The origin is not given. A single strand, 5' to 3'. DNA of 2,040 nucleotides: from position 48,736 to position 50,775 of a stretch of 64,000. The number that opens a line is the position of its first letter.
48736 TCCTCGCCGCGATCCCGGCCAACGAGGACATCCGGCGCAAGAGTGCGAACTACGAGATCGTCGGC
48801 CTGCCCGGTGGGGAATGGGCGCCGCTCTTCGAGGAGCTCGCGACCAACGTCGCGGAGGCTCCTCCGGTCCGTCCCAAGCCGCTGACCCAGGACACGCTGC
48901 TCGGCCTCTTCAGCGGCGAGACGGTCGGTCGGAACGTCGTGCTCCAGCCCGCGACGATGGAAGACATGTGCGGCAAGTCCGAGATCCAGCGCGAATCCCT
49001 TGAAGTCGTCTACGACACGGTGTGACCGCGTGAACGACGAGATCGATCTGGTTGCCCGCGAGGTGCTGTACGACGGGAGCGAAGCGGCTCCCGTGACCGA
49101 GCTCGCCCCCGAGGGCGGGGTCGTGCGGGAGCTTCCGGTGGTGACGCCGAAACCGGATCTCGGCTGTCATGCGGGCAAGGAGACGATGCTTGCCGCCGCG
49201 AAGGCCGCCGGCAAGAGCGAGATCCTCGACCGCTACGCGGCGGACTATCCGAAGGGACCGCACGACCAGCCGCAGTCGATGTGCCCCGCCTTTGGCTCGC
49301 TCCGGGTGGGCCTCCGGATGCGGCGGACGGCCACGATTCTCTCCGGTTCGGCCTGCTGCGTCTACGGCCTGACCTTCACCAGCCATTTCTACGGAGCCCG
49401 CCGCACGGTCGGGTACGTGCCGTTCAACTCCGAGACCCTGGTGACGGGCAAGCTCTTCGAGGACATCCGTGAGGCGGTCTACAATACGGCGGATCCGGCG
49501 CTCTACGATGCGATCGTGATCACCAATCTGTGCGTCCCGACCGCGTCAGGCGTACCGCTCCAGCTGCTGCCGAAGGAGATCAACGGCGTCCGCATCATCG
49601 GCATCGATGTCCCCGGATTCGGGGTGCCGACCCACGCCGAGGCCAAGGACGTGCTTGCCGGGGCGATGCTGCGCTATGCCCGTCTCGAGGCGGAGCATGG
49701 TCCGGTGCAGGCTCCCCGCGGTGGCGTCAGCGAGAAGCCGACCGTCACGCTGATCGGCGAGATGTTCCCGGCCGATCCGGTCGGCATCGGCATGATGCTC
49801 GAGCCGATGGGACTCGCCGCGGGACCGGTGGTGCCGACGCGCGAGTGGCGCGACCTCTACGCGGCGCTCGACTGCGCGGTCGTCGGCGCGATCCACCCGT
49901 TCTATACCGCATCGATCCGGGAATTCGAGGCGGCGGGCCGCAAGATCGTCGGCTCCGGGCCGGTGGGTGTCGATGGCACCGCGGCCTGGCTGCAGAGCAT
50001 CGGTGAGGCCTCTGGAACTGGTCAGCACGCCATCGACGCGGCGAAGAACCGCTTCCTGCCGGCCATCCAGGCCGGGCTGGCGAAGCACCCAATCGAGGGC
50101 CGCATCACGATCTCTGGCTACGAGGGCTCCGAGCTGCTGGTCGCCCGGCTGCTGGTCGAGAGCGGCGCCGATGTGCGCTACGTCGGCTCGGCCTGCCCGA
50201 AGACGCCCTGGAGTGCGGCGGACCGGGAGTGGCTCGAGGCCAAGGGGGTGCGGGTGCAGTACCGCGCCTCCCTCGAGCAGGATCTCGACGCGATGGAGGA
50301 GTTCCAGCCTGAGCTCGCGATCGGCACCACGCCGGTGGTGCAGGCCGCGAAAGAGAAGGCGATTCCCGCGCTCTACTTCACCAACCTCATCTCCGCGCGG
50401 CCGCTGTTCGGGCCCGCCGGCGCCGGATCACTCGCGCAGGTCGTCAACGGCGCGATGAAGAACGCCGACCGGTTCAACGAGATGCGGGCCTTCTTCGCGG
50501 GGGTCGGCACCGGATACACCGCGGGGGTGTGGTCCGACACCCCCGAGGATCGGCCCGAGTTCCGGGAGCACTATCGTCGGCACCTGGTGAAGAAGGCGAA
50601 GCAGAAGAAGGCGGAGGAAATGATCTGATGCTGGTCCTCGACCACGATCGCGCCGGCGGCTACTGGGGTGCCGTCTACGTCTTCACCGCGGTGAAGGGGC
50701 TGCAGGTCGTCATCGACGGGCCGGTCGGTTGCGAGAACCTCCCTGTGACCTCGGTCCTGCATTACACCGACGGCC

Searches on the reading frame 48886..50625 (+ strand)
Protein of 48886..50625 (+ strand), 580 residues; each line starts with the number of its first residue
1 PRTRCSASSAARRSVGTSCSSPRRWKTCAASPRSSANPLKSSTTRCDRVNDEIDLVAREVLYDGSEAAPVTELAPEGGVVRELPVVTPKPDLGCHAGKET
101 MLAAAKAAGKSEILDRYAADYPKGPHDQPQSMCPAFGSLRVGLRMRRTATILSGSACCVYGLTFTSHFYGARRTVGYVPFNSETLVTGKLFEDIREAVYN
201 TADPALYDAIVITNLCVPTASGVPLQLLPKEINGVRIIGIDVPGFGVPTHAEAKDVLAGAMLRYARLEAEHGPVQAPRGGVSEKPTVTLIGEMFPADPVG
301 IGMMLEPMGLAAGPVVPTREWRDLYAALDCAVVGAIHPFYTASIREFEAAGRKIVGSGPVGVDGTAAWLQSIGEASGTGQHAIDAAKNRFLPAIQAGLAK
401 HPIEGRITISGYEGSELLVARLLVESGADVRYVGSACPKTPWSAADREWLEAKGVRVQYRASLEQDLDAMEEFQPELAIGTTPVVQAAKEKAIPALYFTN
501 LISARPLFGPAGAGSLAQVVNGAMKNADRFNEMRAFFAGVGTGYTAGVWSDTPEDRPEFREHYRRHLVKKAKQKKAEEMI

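Call 55: search_protein_families(library=pfam, proteins=[window:48886-50625:+], max_evalue=0.00001)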
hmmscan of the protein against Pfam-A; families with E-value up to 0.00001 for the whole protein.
window:48886-50625:+ (580 aa): 1 family
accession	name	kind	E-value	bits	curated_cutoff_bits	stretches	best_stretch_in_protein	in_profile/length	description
PF00148.24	Oxidored_nitro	-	4.5e-49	167.8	28.6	1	133-523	1-397/399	Nitrogenase component 1 type Oxidoreductase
